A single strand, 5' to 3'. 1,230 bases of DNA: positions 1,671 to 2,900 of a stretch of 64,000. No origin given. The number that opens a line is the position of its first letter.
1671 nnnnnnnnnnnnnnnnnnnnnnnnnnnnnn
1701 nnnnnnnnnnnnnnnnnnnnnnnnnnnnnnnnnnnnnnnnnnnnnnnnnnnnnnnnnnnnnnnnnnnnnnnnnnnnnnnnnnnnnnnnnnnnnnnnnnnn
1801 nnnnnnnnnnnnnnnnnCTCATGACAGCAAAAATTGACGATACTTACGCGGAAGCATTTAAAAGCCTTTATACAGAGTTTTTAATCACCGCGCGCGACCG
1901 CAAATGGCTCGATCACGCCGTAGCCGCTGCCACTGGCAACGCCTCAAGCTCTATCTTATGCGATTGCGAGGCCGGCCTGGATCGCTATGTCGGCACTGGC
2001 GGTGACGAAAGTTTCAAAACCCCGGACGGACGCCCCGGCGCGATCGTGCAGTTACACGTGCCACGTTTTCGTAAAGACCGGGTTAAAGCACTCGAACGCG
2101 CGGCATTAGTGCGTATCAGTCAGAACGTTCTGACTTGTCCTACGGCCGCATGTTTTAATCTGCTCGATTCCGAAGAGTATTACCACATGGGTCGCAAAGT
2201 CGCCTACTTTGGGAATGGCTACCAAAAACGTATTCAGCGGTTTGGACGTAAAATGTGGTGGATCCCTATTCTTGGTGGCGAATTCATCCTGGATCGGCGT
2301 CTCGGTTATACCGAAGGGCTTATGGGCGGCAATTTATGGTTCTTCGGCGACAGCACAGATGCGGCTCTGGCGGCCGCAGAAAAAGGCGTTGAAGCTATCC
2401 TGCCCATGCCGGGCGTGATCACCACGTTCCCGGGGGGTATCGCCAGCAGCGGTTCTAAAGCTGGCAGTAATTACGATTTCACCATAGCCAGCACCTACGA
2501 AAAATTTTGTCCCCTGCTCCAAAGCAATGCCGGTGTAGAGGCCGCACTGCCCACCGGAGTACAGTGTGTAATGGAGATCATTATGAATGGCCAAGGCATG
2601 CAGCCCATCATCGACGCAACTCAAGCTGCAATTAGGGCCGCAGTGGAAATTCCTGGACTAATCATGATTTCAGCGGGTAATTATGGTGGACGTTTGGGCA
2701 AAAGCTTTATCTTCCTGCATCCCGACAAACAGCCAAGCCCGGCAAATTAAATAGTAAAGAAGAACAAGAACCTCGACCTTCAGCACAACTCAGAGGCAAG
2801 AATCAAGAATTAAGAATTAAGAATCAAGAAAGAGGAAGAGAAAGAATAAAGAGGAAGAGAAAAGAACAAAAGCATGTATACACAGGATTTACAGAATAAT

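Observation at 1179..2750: Cyclo-ligase plus stand-alone Ftr: candidate formyl shuttle from the methanofuran/H4MPT pool into the H4F serine cycle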

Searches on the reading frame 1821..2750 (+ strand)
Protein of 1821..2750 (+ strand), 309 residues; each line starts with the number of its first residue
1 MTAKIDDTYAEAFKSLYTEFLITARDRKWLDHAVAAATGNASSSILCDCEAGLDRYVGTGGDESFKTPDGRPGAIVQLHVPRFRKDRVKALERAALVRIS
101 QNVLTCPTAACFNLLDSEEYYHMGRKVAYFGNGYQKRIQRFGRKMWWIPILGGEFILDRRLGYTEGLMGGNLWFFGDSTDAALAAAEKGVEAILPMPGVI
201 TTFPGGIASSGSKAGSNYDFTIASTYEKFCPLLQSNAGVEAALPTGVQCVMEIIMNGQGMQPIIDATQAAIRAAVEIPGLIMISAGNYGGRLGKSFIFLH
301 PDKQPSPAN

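Call 3: search_protein_families(library=pfam, proteins=[window:1821-2750:+], max_evalue=0.01)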
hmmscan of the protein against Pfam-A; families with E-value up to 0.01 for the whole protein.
window:1821-2750:+ (309 aa): 2 families
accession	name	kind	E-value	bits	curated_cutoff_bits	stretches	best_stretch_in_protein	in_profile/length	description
PF02741.20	FTR_C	-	1.6e-47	161.8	25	1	153-300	1-147/149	FTR, proximal lobe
PF01913.23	FTR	-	2.5e-42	144.6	27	1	3-150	6-142/142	Formylmethanofuran-tetrahydromethanopterin formyltransferase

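Call 4: search_protein_families(library=ncbifam, proteins=[window:1821-2750:+], max_evalue=0.01)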
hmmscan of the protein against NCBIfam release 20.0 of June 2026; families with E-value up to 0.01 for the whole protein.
window:1821-2750:+ (309 aa): 2 families
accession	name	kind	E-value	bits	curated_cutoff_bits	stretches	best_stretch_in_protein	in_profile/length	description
NF002554.0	PRK02114.1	subfamily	8.7e-95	317.5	297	1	3-299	6-292/297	formylmethanofuran--tetrahydromethanopterin N-formyltransferase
TIGR03119.1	one_C_fhcD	equivalog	1.3e-88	297.2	292.6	1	5-299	1-285/288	formylmethanofuran--tetrahydromethanopterin N-formyltransferase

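Call 8: find_homologous_proteins(query=window:1821-2750:+, max_evalue=1e-10)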
Query window:1821-2750:+ (309 aa): 4593 proteins with E <= 1e-10 among 8000 candidates; the best 120 are listed.
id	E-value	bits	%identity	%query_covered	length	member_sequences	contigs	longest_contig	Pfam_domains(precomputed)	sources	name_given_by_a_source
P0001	5.6e-208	707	100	100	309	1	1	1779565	PF01913.24,PF02741.21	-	-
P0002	2.6e-186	636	88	100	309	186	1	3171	PF01913.24,PF02741.21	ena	-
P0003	3.4e-183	626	88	98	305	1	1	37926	PF01913.24,PF02741.21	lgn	-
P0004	6.7e-183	625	88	98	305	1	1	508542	PF01913.24,PF02741.21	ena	-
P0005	7.7e-183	624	88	98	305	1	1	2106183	PF01913.24,PF02741.21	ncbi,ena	-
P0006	1.4e-182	624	88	99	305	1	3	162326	PF01913.24,PF02741.21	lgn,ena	-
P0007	1.4e-182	624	87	99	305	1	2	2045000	PF01913.24,PF02741.21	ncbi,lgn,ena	-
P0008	2.7e-182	623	87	99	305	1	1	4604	PF01913.24,PF02741.21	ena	-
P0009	3.4e-182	622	88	98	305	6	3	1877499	PF01913.24,PF02741.21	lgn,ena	-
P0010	5.9e-182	622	87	99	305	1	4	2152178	PF01913.24,PF02741.21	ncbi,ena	-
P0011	7.0e-182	621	87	99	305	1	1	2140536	PF01913.24,PF02741.21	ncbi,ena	-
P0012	7.3e-182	621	87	99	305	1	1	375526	PF01913.24,PF02741.21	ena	-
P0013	7.3e-182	621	87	99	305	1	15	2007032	PF01913.24,PF02741.21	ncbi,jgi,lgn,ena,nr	ncbi:MAG: formylmethanofuran--tetrahydromethanopterin N-formyltransferase [Gammaproteobacteria bacte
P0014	8.2e-182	621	87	99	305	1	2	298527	PF01913.24,PF02741.21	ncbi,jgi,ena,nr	ncbi:MAG: formylmethanofuran--tetrahydromethanopterin N-formyltransferase [Gammaproteobacteria bacte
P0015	1.0e-181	621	87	99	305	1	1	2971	PF01913.24,PF02741.21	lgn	-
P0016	1.0e-181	621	87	99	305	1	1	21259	PF01913.24,PF02741.21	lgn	-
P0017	2.0e-181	620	86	99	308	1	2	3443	PF01913.24,PF02741.21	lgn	-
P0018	2.0e-181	620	87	99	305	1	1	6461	PF01913.24,PF02741.21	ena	-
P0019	2.1e-181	620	87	99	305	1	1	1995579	PF01913.24,PF02741.21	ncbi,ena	-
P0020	2.8e-181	619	88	99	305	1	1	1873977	PF01913.24,PF02741.21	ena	-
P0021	4.1e-181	619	87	99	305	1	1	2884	PF01913.24,PF02741.21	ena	-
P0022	6.7e-181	618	87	99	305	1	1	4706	PF01913.24,PF02741.21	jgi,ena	-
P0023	7.1e-181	618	87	99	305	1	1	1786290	PF01913.24,PF02741.21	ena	-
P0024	7.5e-181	618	87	99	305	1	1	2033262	PF01913.24,PF02741.21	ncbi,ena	-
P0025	9.0e-181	618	86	99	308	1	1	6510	PF01913.24,PF02741.21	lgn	-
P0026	1.1e-180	617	87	99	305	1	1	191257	PF01913.24,PF02741.21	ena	-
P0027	3.9e-175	599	83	99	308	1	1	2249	PF01913.24,PF02741.21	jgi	-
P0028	4.5e-174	596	84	99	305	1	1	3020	PF01913.24,PF02741.21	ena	-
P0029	6.5e-174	595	83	99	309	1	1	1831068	PF01913.24,PF02741.21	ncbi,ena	-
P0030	1.6e-173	594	82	100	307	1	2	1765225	PF01913.24,PF02741.21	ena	-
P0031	2.3e-169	580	81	100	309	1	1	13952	PF01913.24,PF02741.21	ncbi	-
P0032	4.6e-169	579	81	100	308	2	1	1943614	PF01913.24,PF02741.21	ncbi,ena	-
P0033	6.8e-168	575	81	100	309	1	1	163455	PF01913.24,PF02741.21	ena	-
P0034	1.1e-167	575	81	99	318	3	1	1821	PF01913.24,PF02741.21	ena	-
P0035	1.6e-167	574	80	99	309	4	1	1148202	PF01913.24,PF02741.21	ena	-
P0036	3.6e-167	573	81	99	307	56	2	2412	PF01913.24,PF02741.21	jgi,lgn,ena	-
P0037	6.1e-167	572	81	99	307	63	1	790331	PF01913.24,PF02741.21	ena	-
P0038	8.2e-167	572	79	99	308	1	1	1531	PF01913.24,PF02741.21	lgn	-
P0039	1.0e-166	572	80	100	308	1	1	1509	PF01913.24,PF02741.21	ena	-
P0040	1.3e-166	571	80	99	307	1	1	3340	PF01913.24,PF02741.21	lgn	-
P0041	1.4e-166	571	81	99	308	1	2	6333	PF01913.24,PF02741.21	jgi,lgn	jgi:formylmethanofuran--tetrahydromethanopterin N-formyltransferase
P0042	2.7e-166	570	81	99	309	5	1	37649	PF01913.24,PF02741.21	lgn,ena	-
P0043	3.5e-166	570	80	99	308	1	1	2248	PF01913.24,PF02741.21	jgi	jgi:formylmethanofuran--tetrahydromethanopterin N-formyltransferase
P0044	4.3e-166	569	80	99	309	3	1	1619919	PF01913.24,PF02741.21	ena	-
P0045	6.0e-166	569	79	100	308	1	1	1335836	PF01913.24,PF02741.21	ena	-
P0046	1.1e-165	568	81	99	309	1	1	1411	PF01913.24,PF02741.21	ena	-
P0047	1.3e-165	568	80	100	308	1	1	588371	PF01913.24,PF02741.21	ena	-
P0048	1.4e-165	568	81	99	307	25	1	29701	PF01913.24,PF02741.21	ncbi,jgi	-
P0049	2.0e-165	567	81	99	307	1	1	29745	PF01913.24,PF02741.21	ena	-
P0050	2.9e-165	567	81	99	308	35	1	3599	PF01913.24,PF02741.21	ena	-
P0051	6.1e-165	566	79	99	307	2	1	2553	PF01913.24,PF02741.21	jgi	jgi:formylmethanofuran--tetrahydromethanopterin N-formyltransferase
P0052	1.3e-164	565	79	99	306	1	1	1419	PF01913.24,PF02741.21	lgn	-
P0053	1.9e-164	564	79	99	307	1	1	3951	PF01913.24,PF02741.21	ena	-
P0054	2.7e-164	564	79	99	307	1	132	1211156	PF01913.24,PF02741.21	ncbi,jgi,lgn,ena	jgi:formylmethanofuran--tetrahydromethanopterin N-formyltransferase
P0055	3.3e-164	563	80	99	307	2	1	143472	PF01913.24,PF02741.21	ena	-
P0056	3.7e-164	563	79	99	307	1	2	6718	PF01913.24,PF02741.21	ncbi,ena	-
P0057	3.8e-164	563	79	100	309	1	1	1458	PF01913.24,PF02741.21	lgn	-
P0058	5.4e-164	563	80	100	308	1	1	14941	PF01913.24,PF02741.21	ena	-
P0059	5.5e-164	563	80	100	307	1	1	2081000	PF01913.24,PF02741.21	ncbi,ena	-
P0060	7.0e-164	562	79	99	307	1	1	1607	PF01913.24,PF02741.21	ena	-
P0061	9.6e-164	562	78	99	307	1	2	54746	PF01913.24,PF02741.21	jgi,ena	-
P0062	1.3e-163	561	79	99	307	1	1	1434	PF01913.24,PF02741.21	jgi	-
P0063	1.3e-163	561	79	99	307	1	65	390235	PF01913.24,PF02741.21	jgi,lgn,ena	-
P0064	1.8e-163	561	78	99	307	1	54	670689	PF01913.24,PF02741.21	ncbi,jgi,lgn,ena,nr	ncbi:MAG: formylmethanofuran--tetrahydromethanopterin N-formyltransferase [Gammaproteobacteria bacte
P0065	2.1e-163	561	79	99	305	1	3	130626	PF01913.24,PF02741.21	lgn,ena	-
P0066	2.1e-163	561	79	99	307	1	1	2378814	PF01913.24,PF02741.21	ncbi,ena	-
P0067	2.5e-163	560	78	99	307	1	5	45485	PF01913.24,PF02741.21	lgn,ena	-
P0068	2.6e-163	560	80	100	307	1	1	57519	PF01913.24,PF02741.21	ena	-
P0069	3.0e-163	560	79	99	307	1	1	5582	PF01913.24,PF02741.21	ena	-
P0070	3.5e-163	560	78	99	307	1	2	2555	PF01913.24,PF02741.21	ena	-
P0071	3.8e-163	560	80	99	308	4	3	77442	PF01913.24,PF02741.21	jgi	jgi:formylmethanofuran--tetrahydromethanopterin N-formyltransferase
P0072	4.3e-163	560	78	99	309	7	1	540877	PF01913.24,PF02741.21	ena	-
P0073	6.4e-163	559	78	99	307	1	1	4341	PF01913.24,PF02741.21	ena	-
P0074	6.6e-163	559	78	99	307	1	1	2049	PF01913.24,PF02741.21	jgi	-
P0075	6.7e-163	559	78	99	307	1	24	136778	PF01913.24,PF02741.21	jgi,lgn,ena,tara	jgi:formylmethanofuran--tetrahydromethanopterin N-formyltransferase|tara:strand:- start:10593 stop:1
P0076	8.5e-163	559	80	99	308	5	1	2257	PF01913.24,PF02741.21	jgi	jgi:formylmethanofuran--tetrahydromethanopterin N-formyltransferase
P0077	9.1e-163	559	80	99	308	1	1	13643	PF01913.24,PF02741.21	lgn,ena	-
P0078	1.3e-162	558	77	99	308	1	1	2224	PF01913.24,PF02741.21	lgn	-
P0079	1.3e-162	558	80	99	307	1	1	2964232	PF01913.24,PF02741.21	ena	-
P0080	1.5e-162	558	79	99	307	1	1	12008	PF01913.24,PF02741.21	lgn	-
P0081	1.7e-162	558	78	99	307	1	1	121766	PF01913.24,PF02741.21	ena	-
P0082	2.0e-162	557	79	99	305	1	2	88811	PF01913.24,PF02741.21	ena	-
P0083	2.4e-162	557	78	99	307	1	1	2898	PF01913.24,PF02741.21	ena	-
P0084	2.9e-162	557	78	99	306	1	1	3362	PF01913.24,PF02741.21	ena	-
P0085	4.4e-162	556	78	100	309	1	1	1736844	PF01913.24,PF02741.21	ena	-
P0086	5.2e-162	556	79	99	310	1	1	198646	PF01913.24,PF02741.21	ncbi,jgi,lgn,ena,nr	ncbi:MAG: formylmethanofuran--tetrahydromethanopterin N-formyltransferase [Chromatiales bacterium]|n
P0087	9.2e-162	555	77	98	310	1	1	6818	PF01913.24,PF02741.21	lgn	-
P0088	1.3e-161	555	79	99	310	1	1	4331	PF01913.24,PF02741.21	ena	-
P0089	1.7e-161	554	78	99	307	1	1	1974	PF01913.24,PF02741.21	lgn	-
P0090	3.9e-161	553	77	98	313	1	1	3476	PF01913.24,PF02741.21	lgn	-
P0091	4.1e-161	553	78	99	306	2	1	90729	PF01913.24,PF02741.21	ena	-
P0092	5.5e-161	553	76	99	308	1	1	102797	PF01913.24,PF02741.21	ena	-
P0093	6.2e-161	553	78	99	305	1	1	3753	PF01913.24,PF02741.21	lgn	-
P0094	8.2e-161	552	78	99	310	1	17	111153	PF01913.24,PF02741.21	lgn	-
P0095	9.6e-161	552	78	99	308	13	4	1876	PF01913.24,PF02741.21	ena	-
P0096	1.5e-160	551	77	99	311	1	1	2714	PF01913.24,PF02741.21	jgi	jgi:formylmethanofuran--tetrahydromethanopterin N-formyltransferase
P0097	1.9e-160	551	78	99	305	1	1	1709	PF01913.24,PF02741.21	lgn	-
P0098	1.9e-160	551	77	98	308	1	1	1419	PF01913.24,PF02741.21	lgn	-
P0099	2.2e-160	551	77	98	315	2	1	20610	PF01913.24,PF02741.21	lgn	-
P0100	2.8e-160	550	76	99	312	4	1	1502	PF01913.24,PF02741.21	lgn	-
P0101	3.0e-160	550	76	99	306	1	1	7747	PF01913.24,PF02741.21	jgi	jgi:formylmethanofuran--tetrahydromethanopterin N-formyltransferase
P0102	3.3e-160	550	78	99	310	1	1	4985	PF01913.24,PF02741.21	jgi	jgi:formylmethanofuran--tetrahydromethanopterin N-formyltransferase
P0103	3.4e-160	550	77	100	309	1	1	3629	PF01913.24,PF02741.21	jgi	jgi:formylmethanofuran--tetrahydromethanopterin N-formyltransferase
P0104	4.0e-160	550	78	97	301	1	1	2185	PF01913.24,PF02741.21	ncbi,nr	ncbi:MAG: formylmethanofuran--tetrahydromethanopterin N-formyltransferase, partial [Gammaproteobacte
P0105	7.6e-160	549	76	99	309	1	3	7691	PF01913.24,PF02741.21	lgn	-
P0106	7.9e-160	549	77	99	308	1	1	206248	PF01913.24,PF02741.21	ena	-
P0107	1.1e-159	548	78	99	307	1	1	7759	PF01913.24,PF02741.21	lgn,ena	-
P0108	1.6e-159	548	76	100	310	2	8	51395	PF01913.24,PF02741.21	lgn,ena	-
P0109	1.7e-159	548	78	98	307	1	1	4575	PF01913.24,PF02741.21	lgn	-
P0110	1.8e-159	548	76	100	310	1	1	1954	PF01913.24,PF02741.21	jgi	jgi:formylmethanofuran--tetrahydromethanopterin N-formyltransferase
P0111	1.8e-159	548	77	99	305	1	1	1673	PF01913.24,PF02741.21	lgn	-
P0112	1.8e-159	548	77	99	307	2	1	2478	PF01913.24,PF02741.21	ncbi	-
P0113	2.3e-159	547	79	99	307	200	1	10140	PF01913.24,PF02741.21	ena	-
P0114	2.7e-159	547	77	99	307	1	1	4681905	PF01913.24,PF02741.21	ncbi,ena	-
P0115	2.9e-159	547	78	99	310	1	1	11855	PF01913.24,PF02741.21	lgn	-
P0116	3.9e-159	547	75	99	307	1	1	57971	PF01913.24,PF02741.21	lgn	-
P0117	3.9e-159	547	76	100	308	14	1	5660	PF01913.24,PF02741.21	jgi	jgi:formylmethanofuran--tetrahydromethanopterin N-formyltransferase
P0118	4.5e-159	546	76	99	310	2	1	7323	PF01913.24,PF02741.21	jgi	jgi:formylmethanofuran--tetrahydromethanopterin N-formyltransferase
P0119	4.5e-159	546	77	99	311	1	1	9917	PF01913.24,PF02741.21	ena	-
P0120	5.4e-159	546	76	99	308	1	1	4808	PF01913.24,PF02741.21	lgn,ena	-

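Call 11: search_solved_structures(query=window:1821-2750:+, show_alignments=3)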
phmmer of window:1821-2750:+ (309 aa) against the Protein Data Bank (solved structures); distinct sequences matched with E-value up to 0.001: 4.
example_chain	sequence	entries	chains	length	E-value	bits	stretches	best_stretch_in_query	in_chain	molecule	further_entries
1m5h_A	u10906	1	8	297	3.7e-69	236.2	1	4-299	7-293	Formylmethanofuran--tetrahydromethanopterin formyltransferase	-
1m5s_A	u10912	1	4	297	9.1e-68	231.7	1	4-300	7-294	Formylmethanofuran--tetrahydromethanopterin formyltransferase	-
1ftr_A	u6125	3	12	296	3.9e-66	226.3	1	4-300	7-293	FORMYLMETHANOFURAN:TETRAHYDROMETHANOPTERIN FORMYLTRANSFERASE | Formylmethanofuran--tetrahydromethanopterin formyltransferase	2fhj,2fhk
6s6y_D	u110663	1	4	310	4.2e-50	173.7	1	4-299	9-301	Formylmethanofuran--tetrahydromethanopterin formyltransferase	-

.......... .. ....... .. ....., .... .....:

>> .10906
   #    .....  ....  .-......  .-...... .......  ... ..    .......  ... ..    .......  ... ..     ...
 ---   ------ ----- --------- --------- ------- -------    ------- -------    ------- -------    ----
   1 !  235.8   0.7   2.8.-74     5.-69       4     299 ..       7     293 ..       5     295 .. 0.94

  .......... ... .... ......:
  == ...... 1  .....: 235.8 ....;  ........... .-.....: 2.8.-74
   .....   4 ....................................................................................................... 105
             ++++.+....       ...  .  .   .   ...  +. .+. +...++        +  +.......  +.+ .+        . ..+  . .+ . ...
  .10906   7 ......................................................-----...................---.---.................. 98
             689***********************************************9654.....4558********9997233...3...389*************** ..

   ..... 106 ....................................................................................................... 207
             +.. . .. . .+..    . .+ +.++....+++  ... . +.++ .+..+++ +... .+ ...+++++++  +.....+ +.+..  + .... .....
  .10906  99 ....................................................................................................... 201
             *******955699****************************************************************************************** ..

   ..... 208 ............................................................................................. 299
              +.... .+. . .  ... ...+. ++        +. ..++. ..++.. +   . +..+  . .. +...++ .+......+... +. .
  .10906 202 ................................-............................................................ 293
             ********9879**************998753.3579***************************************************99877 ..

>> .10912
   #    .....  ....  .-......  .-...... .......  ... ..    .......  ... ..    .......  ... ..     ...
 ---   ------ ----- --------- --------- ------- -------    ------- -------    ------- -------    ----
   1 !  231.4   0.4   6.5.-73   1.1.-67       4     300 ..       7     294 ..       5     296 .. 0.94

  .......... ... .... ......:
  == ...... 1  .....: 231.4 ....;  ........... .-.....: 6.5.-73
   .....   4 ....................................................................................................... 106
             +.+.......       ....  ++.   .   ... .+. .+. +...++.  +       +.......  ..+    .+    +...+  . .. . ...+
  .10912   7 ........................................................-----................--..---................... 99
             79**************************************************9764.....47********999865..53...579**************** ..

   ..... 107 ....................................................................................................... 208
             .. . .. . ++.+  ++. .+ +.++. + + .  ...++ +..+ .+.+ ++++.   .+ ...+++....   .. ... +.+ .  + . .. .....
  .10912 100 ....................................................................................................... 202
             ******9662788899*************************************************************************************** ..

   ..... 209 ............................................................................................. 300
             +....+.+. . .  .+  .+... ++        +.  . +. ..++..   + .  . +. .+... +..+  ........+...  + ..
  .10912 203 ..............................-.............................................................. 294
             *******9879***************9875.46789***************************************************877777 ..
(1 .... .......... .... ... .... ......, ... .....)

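Call 13: find_encoding_contigs(protein=P0013, flank=10000, max_places=4)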
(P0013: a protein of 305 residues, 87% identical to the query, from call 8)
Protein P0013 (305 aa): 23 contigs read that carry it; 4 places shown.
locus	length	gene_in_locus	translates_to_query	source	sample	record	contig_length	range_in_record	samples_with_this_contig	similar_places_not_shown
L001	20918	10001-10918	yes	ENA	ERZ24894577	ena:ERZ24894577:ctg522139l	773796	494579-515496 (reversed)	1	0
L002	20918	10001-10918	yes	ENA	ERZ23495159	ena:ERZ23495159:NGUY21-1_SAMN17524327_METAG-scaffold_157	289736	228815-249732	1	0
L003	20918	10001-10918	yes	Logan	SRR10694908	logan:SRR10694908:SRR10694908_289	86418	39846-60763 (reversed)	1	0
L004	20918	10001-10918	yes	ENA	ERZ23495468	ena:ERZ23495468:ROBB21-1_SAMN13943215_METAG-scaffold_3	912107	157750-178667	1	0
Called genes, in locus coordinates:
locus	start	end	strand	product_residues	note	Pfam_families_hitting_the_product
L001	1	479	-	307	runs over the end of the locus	PF01063:Aminotran_4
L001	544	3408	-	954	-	PF03710:GlnE, PF08335:GlnD_UR_UTase, PF03710:GlnE, PF08335:GlnD_UR_UTase (weak)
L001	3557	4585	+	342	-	PF13531:SBP_bac_11, PF13416:SBP_bac_8, PF13343:SBP_bac_6, PF01547:SBP_bac_1 (weak)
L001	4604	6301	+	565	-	PF00528:BPD_transp_1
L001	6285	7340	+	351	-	PF00005:ABC_tran, PF02463:SMC_N (faint), PF13304:AAA_21, PF08402:TOBE_2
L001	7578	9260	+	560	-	PF00920:ILVD_EDD_N, PF24877:ILV_EDD_C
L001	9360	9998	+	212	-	PF01812:5-FTHF_cyc-lig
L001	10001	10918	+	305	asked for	PF01913:FTR, PF02741:FTR_C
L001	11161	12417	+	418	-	PF00266:Aminotran_5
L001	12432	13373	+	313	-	PF03328:HpcH_HpaI, PF15617:C-C_Bond_Lyase (faint), PF22484:DUF6986 (weak)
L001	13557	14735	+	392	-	PF08442:ATP-grasp_2, PF13549:ATP-grasp_5, PF24948:Citrate_synth_N, PF00549:Ligase_CoA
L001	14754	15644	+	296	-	PF02629:CoA_binding, PF00549:Ligase_CoA, PF13607:Succ_CoA_lig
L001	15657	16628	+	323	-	PF00389:2-Hacid_dh, PF02826:2-Hacid_dh_C, PF03446:NAD_binding_2 (weak)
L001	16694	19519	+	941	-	PF00311:PEPcase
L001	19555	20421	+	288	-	PF09176:Mpt_N, PF05368:NmrA (weak)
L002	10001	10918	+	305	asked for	PF01913:FTR, PF02741:FTR_C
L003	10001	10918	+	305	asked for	PF01913:FTR, PF02741:FTR_C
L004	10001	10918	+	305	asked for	PF01913:FTR, PF02741:FTR_C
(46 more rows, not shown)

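Call 14: find_encoding_contigs(protein=P0114, flank=10000, max_places=3)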
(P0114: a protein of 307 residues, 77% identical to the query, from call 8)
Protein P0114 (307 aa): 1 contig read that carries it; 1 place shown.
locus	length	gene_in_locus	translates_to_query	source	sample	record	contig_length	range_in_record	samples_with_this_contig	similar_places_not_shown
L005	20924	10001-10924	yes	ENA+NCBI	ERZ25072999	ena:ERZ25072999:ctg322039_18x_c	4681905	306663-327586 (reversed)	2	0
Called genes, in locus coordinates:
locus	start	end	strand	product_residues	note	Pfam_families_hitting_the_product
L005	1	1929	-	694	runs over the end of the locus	PF13620:CarboxypepD_reg (faint), PF08308:PEGA, PF03781:FGE-sulfatase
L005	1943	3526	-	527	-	PF13432:TPR_16 (faint), PF00515:TPR_1 (faint), PF13428:TPR_14 (faint), PF07719:TPR_2 (faint), PF13181:TPR_8 (faint), PF13414:TPR_11 (faint), PF14559:TPR_19 (weak)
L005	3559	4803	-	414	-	-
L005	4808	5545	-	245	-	-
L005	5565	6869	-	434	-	-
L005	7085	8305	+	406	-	PF00266:Aminotran_5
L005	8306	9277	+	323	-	PF00389:2-Hacid_dh, PF02826:2-Hacid_dh_C, PF03446:NAD_binding_2 (faint)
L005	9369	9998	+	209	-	PF01812:5-FTHF_cyc-lig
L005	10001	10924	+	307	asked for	PF01913:FTR, PF02741:FTR_C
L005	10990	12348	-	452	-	PF01212:Beta_elim_lyase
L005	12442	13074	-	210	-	PF01965:DJ-1_PfpI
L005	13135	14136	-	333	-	PF00296:Bac_luciferase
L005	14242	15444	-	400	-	PF02566:OsmC (weak)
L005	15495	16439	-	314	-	PF01012:ETF, PF00766:ETF_alpha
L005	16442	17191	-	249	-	PF01012:ETF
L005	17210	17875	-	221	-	PF03807:F420_oxidored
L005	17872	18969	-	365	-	PF00296:Bac_luciferase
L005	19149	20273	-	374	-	PF05762:VWA_CoxE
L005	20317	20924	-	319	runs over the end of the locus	PF13191:AAA_16 (weak), PF05496:RuvB_N (faint), PF13401:AAA_22 (weak), PF00004:AAA, PF07726:AAA_3 (faint), PF07728:AAA_5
